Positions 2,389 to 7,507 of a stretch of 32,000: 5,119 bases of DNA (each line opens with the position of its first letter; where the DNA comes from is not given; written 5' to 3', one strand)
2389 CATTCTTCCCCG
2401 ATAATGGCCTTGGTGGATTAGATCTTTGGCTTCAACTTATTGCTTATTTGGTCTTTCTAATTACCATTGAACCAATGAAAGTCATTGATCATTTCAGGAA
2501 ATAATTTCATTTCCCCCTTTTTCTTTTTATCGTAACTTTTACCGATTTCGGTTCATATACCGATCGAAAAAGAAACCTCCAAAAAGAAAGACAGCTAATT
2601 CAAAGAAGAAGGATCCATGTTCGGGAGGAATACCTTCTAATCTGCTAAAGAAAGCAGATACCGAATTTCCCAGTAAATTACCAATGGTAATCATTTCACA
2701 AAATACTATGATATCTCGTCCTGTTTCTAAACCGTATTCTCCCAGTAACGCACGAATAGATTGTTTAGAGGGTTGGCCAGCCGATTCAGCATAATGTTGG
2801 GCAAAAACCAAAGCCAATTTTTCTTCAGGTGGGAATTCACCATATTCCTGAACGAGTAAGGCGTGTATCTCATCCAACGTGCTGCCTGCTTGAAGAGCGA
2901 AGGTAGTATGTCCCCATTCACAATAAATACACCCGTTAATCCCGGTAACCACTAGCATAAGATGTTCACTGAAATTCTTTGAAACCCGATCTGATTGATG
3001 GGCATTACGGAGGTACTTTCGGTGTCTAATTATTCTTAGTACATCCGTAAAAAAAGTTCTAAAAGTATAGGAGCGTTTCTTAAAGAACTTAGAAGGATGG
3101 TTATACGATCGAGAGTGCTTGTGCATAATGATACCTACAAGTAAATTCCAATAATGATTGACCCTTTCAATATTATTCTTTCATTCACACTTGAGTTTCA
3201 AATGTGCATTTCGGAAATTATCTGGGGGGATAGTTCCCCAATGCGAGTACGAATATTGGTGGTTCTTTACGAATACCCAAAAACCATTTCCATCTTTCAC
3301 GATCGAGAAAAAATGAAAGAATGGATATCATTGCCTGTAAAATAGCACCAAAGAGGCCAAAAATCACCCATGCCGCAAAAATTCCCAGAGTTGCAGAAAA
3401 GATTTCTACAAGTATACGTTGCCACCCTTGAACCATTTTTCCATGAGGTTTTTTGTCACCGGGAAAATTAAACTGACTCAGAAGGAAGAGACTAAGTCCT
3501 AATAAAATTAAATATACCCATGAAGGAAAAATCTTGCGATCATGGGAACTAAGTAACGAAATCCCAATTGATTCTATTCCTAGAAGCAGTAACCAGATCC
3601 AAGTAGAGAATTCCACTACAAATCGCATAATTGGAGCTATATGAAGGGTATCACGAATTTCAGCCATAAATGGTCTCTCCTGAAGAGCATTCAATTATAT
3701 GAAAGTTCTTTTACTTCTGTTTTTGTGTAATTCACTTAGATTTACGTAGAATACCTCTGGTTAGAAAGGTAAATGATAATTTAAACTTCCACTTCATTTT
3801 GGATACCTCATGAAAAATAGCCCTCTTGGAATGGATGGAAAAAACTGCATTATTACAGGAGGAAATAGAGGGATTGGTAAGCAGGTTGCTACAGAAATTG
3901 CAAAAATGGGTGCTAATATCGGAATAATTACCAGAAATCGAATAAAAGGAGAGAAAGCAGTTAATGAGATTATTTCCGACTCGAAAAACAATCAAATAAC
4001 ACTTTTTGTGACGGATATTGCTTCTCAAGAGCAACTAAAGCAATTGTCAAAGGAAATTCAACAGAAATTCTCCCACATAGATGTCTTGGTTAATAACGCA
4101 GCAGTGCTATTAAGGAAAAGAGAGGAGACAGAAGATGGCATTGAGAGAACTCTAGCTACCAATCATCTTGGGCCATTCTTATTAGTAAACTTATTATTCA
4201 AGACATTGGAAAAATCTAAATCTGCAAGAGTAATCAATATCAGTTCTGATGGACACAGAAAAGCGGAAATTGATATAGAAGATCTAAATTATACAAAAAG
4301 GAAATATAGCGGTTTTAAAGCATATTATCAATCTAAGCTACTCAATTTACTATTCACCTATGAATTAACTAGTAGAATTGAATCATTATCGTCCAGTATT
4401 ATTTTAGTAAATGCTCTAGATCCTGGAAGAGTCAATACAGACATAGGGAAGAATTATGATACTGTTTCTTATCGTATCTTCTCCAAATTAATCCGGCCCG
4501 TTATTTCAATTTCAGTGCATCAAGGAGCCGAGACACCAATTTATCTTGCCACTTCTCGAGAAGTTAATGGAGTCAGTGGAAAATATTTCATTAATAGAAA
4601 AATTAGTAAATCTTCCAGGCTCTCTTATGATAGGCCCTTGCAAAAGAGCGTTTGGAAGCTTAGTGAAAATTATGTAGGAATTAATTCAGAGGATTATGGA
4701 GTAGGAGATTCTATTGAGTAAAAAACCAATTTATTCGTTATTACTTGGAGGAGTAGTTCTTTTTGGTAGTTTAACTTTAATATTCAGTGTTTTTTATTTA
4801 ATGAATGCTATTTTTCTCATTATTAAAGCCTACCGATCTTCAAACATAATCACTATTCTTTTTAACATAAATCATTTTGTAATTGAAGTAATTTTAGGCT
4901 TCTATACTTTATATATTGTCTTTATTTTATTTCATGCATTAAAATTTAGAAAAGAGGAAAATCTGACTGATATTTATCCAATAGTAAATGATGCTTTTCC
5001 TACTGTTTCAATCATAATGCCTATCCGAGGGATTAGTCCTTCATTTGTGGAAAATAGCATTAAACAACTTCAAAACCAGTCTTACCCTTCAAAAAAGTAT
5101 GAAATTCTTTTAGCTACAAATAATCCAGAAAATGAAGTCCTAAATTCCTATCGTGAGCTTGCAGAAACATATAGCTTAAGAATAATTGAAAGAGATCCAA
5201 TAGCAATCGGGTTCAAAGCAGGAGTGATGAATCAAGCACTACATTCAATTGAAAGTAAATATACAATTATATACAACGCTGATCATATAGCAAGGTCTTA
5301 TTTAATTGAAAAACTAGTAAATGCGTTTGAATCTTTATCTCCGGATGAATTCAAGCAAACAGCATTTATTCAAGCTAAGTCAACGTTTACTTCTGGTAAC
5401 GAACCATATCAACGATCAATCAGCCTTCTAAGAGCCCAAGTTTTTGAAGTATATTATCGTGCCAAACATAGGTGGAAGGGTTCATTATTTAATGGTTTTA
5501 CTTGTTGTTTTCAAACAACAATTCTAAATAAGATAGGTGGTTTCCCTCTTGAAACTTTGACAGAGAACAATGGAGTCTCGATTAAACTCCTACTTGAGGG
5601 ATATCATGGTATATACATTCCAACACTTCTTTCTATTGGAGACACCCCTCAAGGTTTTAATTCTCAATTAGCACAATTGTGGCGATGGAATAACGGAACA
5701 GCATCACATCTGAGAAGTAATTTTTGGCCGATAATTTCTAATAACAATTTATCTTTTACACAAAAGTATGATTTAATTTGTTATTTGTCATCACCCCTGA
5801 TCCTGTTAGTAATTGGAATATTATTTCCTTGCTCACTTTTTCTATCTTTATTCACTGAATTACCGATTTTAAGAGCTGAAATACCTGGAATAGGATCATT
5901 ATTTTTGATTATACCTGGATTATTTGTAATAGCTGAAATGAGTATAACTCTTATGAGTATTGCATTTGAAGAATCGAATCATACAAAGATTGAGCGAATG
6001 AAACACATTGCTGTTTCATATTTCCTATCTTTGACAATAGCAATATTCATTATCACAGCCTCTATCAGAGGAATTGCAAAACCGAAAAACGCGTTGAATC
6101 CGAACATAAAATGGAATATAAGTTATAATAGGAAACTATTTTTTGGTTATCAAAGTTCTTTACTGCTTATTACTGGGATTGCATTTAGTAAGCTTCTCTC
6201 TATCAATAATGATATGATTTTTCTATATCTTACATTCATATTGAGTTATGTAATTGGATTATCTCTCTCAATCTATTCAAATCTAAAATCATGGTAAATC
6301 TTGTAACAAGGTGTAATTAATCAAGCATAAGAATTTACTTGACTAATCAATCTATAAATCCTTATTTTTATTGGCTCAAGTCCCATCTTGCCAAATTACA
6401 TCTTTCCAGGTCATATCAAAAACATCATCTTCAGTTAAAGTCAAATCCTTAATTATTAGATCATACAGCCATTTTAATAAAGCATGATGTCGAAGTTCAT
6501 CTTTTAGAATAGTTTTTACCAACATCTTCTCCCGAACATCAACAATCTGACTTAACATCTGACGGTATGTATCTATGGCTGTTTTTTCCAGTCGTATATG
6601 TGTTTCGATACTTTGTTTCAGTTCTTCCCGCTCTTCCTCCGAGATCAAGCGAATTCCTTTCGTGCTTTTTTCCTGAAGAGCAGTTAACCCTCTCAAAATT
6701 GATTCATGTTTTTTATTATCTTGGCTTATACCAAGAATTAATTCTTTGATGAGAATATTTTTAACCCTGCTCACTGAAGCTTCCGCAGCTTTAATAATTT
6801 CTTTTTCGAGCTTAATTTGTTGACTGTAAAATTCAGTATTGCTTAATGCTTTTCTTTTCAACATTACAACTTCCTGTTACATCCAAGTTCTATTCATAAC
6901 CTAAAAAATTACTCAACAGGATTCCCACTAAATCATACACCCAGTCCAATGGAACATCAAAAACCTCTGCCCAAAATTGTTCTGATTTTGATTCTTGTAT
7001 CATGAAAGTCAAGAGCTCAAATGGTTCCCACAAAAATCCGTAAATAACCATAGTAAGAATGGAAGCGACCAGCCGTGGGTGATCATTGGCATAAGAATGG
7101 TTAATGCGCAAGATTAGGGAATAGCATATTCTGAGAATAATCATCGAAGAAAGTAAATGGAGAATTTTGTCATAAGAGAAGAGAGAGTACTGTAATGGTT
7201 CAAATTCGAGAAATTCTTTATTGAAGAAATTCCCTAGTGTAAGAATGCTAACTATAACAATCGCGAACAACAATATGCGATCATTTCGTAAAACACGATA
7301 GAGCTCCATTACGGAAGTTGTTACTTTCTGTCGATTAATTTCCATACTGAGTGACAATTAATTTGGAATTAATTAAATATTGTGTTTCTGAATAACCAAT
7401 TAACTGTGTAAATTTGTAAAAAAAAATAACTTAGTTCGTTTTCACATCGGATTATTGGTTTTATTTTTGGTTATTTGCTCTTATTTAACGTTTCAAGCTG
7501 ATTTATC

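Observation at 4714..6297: Cellulose-synthase-like GT2 in which the key Asp motifs all read Asn: candidate pseudo-glycosyltransferase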

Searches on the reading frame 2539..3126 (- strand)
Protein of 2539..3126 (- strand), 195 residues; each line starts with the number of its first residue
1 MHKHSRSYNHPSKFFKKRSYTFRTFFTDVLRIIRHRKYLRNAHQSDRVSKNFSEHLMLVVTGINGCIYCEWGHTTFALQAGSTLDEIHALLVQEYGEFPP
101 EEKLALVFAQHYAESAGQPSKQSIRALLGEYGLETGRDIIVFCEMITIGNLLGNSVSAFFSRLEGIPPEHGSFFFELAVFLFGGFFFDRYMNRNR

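Call 3: search_protein_families(library=pfam, proteins=[window:2539-3126:-], max_evalue=0.01)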
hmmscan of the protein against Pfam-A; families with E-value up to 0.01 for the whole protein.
window:2539-3126:- (195 aa): 1 family
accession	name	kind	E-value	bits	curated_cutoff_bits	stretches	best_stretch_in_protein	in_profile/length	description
PF02627.25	CMD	-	3.2e-06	27.5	23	1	53-93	25-65/84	Carboxymuconolactone decarboxylase family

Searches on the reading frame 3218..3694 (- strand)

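Call 3: search_protein_families(library=pfam, proteins=[window:3218-3694:-], max_evalue=0.01)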
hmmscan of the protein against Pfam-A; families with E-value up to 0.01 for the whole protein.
window:3218-3694:- (158 aa): 1 family
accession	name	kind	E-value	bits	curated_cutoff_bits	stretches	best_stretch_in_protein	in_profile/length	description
PF07331.16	TctB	-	0.0018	18.9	29.1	1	47-139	24-114/137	Tripartite tricarboxylate transporter TctB family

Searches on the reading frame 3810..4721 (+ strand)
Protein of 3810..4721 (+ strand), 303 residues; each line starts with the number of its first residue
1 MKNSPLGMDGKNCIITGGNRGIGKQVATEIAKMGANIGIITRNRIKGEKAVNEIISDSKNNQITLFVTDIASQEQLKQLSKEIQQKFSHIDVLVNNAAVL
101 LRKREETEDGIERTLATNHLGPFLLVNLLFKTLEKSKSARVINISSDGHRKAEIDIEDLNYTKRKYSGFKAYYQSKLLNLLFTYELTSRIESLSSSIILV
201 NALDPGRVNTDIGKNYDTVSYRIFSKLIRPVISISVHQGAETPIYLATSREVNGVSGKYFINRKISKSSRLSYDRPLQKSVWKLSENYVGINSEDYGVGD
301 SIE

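Call 3: search_protein_families(library=pfam, proteins=[window:3810-4721:+], max_evalue=0.01)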
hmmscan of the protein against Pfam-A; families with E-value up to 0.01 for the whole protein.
window:3810-4721:+ (303 aa): 6 families
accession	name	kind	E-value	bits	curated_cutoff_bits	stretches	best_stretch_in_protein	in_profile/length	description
PF00106.31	adh_short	-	2e-32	112.7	26.6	1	11-216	1-190/195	short chain dehydrogenase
PF13561.12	adh_short_C2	-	1.4e-21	77.6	27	1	19-157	5-141/236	Enoyl-(Acyl carrier protein) reductase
PF08659.16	KR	-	4.2e-09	37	22.6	1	14-103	4-95/180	KR domain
PF01370.27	Epimerase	-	4.2e-05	23.5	20.9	1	14-151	2-120/240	NAD dependent epimerase/dehydratase family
PF16289.11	PIN_12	-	0.00013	22.9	32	1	46-105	16-75/172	PIN domain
PF02719.21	Polysacc_synt_2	-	0.0048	16.6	20.2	1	14-147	2-129/293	Polysaccharide biosynthesis protein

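Call 4: search_protein_families(library=ncbifam, proteins=[window:3810-4721:+], max_evalue=0.01)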
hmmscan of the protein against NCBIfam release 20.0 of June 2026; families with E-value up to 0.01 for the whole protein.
window:3810-4721:+ (303 aa): 226 families (the best 25 are shown)
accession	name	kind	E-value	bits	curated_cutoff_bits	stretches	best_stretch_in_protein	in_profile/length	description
NF004846.0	PRK06197.1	subfamily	6.1e-62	209.6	268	1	9-292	15-303/306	oxidoreductase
NF004845.0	PRK06196.1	subfamily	1.9e-46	158.8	414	1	8-268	27-282/320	oxidoreductase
NF004513.0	PRK05854.1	subfamily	9.5e-43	146.4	282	1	8-263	13-279/314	SDR family oxidoreductase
NF005559.1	PRK07231.1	subfamily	1.1e-27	97.1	215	1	8-214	2-192/249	glucose 1-dehydrogenase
NF005539.0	PRK07201.1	equivalog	7.5e-24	84.4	549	1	8-149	368-511/657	SDR family oxidoreductase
NF006070.0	PRK08213.1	subfamily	4.4e-23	82.1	279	1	8-212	10-203/259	gluconate 5-dehydrogenase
NF004198.0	PRK05653.1-3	equivalog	1e-22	80.8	296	1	9-215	6-196/248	3-oxoacyl-ACP reductase FabG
NF009468.0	PRK12826.1-4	equivalog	1.9e-22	80.2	318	1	8-211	5-193/256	SDR family oxidoreductase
NF006693.0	PRK09242.1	equivalog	1.1e-21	77.2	328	1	8-146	8-148/258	SDR family oxidoreductase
NF009466.0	PRK12826.1-2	subfamily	3.4e-21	75.9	222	1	11-216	4-195/248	3-oxoacyl-ACP reductase FabG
NF005806.0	PRK07666.1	equivalog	3.4e-21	75.6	286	1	8-215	5-196/239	3-ketoacyl-ACP reductase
TIGR01289.1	LPOR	equivalog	4.8e-21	75.6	331.35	1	12-141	5-138/315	protochlorophyllide reductase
NF004847.0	PRK06198.1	subfamily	1.2e-20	73.9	240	1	8-147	5-146/269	oxidoreductase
NF005472.0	PRK07067.1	equivalog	1.3e-20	74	338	1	8-181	4-172/257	L-iditol 2-dehydrogenase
NF005067.0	PRK06484.1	equivalog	1.5e-20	73.2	713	1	11-213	10-196/524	short chain dehydrogenase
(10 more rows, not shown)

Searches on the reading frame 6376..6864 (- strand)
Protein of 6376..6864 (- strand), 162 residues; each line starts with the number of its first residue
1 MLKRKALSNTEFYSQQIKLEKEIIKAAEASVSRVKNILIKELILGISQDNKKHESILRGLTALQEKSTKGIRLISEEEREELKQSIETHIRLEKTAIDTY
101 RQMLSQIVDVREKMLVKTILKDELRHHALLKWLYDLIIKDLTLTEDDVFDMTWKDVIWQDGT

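Call 3: search_protein_families(library=pfam, proteins=[window:6376-6864:-], max_evalue=0.01)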
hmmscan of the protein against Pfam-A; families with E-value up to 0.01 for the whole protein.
window:6376-6864:- (162 aa): 2 families
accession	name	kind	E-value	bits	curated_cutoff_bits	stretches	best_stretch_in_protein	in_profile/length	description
PF02915.23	Rubrerythrin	-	8.5e-05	23.4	22.8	1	35-133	27-136/137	Rubrerythrin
PF13668.12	Ferritin_2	-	0.0065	17.1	24.7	1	11-131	18-133/138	Ferritin-like domain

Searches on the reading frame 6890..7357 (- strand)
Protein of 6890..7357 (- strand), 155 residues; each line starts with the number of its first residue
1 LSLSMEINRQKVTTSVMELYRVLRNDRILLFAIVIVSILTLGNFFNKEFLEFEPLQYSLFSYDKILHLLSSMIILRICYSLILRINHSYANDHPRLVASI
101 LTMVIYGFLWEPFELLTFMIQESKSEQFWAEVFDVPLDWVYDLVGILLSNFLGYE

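Call 3: search_protein_families(library=pfam, proteins=[window:6890-7357:-], max_evalue=0.01)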
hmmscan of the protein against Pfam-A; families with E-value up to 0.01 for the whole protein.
window:6890-7357:- (155 aa): 1 family
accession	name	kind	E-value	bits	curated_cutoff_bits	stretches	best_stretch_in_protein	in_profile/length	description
PF09997.14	DUF2238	-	0.0068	16.7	26.4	0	57-131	54-126/140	Predicted membrane protein (DUF2238)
